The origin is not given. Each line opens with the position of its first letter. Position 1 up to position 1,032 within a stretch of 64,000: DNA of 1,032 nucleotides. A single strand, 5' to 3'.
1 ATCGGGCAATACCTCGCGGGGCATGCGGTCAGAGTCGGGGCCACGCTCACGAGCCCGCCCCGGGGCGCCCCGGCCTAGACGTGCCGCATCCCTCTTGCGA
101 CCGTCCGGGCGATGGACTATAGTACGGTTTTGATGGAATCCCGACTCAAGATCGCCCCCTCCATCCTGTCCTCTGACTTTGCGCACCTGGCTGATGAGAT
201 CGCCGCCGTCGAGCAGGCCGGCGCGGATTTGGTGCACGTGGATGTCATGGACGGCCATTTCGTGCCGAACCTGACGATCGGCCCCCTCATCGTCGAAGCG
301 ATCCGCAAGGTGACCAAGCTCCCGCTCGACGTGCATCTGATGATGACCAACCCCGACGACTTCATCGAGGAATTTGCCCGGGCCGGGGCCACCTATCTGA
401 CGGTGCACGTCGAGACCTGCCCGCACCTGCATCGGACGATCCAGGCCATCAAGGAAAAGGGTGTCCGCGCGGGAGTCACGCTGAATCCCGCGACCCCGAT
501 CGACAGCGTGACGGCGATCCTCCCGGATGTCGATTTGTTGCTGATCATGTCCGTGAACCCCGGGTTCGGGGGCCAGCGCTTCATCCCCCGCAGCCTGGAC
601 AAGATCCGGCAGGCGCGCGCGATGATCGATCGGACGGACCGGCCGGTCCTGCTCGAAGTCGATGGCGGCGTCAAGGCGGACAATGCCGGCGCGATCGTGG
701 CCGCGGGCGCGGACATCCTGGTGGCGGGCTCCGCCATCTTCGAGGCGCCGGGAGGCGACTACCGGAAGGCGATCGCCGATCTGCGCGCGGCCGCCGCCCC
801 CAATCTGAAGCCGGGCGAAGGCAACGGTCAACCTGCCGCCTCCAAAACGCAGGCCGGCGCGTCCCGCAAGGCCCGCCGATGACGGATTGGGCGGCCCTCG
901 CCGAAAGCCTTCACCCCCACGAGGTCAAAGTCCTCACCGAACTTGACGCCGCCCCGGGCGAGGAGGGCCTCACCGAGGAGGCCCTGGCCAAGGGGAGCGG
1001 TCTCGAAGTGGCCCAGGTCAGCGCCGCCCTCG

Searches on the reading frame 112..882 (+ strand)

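Call 60: search_protein_families(library=pfam, proteins=[window:112-882:+], max_evalue=0.00001)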
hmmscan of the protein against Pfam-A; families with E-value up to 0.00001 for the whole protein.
window:112-882:+ (256 aa): 1 family
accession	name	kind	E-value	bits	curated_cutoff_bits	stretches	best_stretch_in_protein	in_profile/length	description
PF00834.25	Ribul_P_3_epim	-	3.1e-87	291.5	21.1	1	13-210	1-198/198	Ribulose-phosphate 3 epimerase family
